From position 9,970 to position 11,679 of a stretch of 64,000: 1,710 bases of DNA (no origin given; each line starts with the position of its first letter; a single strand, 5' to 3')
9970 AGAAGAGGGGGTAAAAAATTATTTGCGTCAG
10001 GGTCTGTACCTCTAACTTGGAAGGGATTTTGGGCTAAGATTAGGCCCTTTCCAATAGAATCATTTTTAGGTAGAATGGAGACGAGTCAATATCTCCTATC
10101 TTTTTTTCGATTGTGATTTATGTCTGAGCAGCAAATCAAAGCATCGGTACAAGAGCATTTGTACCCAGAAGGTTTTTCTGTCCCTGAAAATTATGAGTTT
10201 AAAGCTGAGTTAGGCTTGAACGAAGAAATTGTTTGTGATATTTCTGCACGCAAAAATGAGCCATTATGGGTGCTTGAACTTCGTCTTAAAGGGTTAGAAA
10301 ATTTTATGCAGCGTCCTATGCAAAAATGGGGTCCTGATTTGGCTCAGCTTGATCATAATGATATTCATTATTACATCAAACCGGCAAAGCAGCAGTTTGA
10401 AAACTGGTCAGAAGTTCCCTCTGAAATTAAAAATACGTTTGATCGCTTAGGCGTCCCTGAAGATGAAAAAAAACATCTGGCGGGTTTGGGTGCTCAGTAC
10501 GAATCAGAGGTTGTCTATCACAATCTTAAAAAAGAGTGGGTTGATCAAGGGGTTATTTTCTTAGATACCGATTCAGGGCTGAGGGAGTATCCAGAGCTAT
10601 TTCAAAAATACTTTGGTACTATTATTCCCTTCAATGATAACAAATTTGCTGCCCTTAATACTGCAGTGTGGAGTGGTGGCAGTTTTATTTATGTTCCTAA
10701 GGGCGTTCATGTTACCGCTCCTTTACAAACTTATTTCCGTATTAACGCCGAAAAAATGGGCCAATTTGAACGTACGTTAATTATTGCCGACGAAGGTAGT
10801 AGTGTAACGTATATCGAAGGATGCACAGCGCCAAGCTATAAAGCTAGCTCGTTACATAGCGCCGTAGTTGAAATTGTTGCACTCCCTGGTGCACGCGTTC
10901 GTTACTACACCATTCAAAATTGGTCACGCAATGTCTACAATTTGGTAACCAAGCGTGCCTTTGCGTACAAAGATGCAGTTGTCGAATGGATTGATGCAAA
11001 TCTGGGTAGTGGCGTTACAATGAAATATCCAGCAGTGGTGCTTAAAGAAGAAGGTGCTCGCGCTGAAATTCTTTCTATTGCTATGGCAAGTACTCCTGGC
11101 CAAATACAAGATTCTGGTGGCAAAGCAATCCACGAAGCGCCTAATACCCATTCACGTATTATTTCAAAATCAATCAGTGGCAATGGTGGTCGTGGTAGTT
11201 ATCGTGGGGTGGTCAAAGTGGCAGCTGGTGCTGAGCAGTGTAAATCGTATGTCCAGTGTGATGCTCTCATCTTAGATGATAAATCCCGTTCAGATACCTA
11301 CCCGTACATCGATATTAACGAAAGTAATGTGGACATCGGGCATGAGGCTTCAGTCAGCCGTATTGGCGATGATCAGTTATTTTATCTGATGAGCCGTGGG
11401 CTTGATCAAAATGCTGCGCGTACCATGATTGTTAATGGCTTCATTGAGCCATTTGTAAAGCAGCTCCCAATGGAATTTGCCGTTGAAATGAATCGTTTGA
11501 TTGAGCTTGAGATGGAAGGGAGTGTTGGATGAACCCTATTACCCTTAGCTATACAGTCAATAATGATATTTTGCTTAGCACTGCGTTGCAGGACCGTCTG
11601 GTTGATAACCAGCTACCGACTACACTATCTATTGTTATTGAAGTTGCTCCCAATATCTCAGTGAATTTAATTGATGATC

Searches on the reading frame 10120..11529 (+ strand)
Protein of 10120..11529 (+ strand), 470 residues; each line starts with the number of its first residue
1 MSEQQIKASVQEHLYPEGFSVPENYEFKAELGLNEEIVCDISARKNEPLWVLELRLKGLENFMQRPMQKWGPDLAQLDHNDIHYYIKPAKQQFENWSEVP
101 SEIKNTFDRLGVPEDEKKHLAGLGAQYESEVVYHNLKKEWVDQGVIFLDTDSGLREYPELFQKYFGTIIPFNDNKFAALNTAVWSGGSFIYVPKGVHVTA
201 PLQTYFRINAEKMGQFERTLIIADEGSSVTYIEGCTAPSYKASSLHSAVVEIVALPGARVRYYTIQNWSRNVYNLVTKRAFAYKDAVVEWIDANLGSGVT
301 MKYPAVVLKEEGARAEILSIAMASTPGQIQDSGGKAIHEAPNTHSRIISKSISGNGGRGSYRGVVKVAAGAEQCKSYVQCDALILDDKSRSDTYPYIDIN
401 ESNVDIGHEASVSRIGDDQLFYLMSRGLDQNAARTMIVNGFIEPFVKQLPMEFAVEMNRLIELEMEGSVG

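Call 85: search_protein_families(library=pfam, proteins=[window:10120-11529:+], max_evalue=0.00001)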
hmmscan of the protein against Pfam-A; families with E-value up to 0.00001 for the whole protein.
window:10120-11529:+ (470 aa): 2 families
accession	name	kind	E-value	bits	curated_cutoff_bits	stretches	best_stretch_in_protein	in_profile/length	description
PF01458.23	SUFBD_core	-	1.5e-84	283.5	27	1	206-441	1-232/232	SUF system FeS cluster assembly, SufBD core domain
PF19295.5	SufBD_N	-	5.4e-11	42.9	23.5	1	133-203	101-171/172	SufBD protein N-terminal region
